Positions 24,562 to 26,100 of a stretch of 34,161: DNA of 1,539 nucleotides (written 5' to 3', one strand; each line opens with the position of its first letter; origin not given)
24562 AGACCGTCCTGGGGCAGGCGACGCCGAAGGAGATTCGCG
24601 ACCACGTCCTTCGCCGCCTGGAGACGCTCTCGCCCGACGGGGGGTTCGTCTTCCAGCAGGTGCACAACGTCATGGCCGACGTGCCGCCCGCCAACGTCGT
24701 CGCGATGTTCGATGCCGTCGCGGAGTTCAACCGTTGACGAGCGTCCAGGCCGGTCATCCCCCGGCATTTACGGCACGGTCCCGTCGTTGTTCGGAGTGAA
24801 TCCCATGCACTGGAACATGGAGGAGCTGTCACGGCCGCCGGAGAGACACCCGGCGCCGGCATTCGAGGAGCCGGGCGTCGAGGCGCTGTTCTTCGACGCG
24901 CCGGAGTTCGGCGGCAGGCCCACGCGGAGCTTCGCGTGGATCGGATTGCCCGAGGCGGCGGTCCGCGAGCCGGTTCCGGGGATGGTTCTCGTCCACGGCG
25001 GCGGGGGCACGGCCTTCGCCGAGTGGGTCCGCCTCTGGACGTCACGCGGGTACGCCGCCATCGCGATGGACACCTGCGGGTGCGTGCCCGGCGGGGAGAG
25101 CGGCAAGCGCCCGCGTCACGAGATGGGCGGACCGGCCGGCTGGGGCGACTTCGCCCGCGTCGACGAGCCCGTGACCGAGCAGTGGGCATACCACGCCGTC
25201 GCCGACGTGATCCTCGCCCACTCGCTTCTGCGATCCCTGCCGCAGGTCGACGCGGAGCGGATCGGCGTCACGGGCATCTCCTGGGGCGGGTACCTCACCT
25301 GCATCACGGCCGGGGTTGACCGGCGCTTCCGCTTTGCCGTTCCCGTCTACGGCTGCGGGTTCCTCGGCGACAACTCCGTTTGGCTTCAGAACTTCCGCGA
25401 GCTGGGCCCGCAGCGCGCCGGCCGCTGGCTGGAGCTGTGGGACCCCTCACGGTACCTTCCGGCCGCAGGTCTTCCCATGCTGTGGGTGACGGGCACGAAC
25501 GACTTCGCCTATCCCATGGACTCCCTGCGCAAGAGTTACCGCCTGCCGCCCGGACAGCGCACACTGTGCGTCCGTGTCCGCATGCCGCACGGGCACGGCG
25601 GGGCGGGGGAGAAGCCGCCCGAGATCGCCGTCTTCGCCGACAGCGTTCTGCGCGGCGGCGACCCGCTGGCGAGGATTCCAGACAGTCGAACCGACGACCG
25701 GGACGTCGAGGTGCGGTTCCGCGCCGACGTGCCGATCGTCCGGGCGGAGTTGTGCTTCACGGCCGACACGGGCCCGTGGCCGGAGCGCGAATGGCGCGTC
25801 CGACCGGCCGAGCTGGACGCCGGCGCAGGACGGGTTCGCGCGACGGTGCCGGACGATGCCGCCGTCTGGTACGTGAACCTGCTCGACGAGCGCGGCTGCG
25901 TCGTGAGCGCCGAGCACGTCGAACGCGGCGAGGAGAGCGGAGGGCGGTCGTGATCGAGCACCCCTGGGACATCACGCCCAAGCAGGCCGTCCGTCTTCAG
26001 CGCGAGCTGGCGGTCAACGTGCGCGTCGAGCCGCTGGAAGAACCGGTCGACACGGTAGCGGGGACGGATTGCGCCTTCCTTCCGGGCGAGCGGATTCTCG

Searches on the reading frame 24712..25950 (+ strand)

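Call 29: search_protein_families(library=pfam, proteins=[window:24712-25950:+], max_evalue=0.00001)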
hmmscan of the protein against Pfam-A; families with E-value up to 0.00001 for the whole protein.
window:24712-25950:+ (413 aa): 2 families
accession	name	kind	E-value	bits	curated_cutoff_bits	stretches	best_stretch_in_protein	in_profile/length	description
PF05448.18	AXE1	-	3.9e-12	46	21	1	70-214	66-208/321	Acetyl xylan esterase (AXE1)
PF00326.27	Peptidase_S9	-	4.2e-10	39.9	22.6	1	154-295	36-187/213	Prolyl oligopeptidase family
